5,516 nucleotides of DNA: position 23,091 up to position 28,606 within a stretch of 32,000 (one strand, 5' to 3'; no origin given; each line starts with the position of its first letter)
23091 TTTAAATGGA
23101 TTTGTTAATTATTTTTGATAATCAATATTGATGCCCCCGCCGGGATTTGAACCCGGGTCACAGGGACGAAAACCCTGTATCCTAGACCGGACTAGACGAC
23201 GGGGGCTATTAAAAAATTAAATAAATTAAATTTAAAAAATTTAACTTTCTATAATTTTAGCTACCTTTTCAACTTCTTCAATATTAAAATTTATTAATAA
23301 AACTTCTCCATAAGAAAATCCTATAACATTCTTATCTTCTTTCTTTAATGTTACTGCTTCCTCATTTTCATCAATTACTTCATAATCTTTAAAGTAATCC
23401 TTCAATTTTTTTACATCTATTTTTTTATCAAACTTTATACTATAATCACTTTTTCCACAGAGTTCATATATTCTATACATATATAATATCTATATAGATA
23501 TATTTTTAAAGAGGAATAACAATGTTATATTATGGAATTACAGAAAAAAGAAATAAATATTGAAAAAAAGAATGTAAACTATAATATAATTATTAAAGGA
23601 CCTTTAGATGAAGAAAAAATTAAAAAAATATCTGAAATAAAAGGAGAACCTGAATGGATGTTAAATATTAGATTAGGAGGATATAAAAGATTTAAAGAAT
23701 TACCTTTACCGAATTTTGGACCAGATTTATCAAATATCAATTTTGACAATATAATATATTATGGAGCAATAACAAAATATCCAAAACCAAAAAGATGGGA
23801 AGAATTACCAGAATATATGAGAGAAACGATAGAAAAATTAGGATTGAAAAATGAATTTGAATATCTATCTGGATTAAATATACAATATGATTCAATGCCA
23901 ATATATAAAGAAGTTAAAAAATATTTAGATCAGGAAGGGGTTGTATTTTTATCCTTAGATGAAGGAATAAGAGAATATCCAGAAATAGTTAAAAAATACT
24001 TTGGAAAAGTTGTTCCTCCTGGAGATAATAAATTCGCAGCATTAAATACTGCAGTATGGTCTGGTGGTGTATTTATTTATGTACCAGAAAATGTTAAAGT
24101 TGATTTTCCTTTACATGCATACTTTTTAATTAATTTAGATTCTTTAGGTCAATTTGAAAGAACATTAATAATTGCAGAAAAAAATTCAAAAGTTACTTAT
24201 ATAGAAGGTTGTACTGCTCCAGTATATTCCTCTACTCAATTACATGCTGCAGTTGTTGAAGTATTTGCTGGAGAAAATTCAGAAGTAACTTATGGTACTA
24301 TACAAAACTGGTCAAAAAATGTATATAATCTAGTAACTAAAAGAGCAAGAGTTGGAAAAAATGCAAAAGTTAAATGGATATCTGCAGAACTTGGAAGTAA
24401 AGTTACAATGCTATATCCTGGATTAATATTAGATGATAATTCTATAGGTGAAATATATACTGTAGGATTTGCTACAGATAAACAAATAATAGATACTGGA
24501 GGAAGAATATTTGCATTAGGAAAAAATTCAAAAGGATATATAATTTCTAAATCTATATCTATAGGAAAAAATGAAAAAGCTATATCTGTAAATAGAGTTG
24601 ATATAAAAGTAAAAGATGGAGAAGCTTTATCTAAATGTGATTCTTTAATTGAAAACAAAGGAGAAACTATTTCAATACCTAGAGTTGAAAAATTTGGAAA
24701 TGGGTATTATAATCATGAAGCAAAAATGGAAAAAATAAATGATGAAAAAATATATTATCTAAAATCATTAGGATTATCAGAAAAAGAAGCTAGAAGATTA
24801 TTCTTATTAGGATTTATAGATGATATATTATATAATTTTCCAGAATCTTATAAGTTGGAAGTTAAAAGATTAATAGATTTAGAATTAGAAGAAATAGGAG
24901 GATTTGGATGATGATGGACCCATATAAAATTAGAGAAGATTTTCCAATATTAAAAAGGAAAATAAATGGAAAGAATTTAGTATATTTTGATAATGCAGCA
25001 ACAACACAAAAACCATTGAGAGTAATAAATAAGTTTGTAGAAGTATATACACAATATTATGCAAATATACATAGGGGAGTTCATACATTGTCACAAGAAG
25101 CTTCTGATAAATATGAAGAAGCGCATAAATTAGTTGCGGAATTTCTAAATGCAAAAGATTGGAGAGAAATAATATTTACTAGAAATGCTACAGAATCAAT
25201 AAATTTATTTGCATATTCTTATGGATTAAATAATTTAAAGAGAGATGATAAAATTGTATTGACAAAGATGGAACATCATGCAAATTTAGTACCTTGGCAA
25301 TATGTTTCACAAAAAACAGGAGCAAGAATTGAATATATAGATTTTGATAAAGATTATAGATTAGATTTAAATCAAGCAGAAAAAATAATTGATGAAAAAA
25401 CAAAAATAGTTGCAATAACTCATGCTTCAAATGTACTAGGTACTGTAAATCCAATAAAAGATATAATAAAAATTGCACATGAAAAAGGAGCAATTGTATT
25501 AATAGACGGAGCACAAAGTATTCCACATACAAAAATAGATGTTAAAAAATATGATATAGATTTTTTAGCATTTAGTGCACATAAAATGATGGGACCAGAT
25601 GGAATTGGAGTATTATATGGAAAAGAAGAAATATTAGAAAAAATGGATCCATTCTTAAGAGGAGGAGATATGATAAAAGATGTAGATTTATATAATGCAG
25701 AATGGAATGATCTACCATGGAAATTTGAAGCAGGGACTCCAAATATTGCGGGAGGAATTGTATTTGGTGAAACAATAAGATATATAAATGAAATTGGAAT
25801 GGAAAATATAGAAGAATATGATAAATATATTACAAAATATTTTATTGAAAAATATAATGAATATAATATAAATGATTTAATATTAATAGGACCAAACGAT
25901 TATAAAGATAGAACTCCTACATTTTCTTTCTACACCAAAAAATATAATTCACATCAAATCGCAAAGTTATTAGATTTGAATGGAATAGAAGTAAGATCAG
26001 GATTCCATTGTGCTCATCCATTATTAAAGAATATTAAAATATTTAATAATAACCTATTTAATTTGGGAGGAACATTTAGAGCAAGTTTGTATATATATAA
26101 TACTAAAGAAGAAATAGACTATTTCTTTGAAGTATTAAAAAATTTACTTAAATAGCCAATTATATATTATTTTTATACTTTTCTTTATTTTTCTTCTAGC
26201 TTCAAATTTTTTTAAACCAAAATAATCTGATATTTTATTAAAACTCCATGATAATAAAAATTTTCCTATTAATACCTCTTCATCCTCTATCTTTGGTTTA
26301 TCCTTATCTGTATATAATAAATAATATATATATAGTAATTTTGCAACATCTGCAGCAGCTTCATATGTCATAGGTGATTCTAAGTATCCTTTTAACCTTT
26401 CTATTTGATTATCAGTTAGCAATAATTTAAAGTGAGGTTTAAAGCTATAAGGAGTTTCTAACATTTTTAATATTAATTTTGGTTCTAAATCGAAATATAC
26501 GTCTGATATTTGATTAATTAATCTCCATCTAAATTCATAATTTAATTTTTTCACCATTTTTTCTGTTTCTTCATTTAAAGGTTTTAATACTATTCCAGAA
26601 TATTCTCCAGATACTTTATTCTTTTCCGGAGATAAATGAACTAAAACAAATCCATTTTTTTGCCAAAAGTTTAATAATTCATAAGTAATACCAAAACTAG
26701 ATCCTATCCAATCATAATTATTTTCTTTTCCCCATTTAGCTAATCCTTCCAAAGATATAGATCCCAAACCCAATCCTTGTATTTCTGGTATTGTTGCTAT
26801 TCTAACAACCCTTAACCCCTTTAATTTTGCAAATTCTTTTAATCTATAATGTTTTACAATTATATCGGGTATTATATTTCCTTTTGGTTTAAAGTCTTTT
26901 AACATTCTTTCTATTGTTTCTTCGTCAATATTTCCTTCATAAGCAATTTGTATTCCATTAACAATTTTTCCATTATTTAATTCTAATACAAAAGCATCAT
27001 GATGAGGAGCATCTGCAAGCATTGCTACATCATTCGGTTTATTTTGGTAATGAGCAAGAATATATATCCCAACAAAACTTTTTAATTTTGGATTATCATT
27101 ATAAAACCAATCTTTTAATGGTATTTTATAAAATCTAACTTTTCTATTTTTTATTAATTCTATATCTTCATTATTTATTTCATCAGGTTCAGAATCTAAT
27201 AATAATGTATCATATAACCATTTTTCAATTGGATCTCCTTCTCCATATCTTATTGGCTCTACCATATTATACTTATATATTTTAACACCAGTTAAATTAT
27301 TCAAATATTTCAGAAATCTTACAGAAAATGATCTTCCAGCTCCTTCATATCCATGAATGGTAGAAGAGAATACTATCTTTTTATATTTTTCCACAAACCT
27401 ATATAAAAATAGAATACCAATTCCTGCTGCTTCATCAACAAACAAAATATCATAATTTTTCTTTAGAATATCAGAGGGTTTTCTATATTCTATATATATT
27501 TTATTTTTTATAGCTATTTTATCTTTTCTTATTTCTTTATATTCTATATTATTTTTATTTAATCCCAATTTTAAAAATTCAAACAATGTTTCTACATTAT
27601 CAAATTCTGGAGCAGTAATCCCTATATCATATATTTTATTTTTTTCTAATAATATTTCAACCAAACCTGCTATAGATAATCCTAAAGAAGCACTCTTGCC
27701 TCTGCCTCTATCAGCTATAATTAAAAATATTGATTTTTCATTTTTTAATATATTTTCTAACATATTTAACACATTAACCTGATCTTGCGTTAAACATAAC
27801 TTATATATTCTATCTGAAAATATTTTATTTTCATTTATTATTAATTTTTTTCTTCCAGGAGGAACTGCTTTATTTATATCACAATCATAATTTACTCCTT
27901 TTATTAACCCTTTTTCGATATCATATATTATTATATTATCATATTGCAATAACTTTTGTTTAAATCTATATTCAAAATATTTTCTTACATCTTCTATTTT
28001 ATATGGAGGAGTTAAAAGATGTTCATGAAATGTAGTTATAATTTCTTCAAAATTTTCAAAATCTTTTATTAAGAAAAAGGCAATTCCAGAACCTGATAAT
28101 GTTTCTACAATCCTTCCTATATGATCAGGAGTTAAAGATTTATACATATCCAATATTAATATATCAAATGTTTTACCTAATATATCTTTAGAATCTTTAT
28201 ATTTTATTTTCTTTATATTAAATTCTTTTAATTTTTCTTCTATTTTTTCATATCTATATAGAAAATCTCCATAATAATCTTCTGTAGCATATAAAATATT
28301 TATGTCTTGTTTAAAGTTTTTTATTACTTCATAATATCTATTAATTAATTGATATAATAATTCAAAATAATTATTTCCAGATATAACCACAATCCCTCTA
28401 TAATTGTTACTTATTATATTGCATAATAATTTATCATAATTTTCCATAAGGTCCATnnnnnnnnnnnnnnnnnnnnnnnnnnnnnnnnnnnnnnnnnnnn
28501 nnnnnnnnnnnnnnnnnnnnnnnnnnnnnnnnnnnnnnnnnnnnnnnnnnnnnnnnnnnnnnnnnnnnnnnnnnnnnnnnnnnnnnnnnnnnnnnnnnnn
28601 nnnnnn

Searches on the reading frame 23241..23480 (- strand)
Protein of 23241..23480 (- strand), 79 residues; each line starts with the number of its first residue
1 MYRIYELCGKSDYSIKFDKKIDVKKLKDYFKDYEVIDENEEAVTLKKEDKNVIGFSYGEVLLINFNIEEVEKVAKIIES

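Call 3: search_protein_families(library=pfam, proteins=[window:23241-23480:-], max_evalue=1)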
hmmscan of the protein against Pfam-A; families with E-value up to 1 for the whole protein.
window:23241-23480:- (79 aa): 2 families
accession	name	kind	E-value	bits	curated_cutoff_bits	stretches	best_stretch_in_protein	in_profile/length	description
PF03848.20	TehB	-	0.0051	16.7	20.4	1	15-51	145-181/193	Tellurite resistance protein TehB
PF15815.10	MKRN1_C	-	0.042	14.3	25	1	33-65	29-61/91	E3 ubiquitin-protein ligase makorin, C-terminal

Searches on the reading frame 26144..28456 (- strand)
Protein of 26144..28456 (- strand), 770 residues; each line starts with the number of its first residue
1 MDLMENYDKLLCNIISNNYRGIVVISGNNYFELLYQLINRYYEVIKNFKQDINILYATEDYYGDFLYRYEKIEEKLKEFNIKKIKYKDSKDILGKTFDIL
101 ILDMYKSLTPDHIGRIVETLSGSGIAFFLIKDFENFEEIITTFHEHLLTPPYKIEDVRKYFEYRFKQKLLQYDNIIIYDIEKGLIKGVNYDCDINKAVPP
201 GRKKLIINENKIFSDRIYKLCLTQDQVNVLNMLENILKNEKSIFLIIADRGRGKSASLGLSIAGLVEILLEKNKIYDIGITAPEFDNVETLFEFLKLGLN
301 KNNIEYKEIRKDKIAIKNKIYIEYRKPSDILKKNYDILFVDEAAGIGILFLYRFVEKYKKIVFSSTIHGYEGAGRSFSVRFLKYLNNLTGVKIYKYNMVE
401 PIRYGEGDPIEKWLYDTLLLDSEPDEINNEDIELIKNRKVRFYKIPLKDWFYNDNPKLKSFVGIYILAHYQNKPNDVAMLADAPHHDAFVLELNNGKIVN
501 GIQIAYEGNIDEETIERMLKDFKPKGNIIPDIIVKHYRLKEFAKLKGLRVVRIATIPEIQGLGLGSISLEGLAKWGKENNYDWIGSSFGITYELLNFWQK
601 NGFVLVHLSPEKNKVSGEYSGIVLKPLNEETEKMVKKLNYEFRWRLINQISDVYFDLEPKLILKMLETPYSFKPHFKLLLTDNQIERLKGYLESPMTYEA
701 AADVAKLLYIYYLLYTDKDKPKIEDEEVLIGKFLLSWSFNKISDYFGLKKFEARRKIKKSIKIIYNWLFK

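Call 24: search_protein_families(library=pfam, proteins=[window:26144-28456:-], max_evalue=0.001)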
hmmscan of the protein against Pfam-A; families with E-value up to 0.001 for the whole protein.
window:26144-28456:- (770 aa): 3 families
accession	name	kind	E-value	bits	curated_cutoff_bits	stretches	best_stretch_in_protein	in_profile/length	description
PF05127.21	NAT10_TcmA_helicase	-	3.7e-52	177.2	22.7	1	246-421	2-176/176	RNA cytidine acetyltransferase NAT10/TcmA, helicase domain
PF13718.12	GNAT_acetyltr_2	-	9.7e-44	149.9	24.6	2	462-576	3-125/229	GNAT acetyltransferase 2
PF08351.18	TmcA_N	-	1.8e-40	139.2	22.7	1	7-179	3-178/178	tRNA(Met) cytidine acetyltransferase TmcA, N-terminal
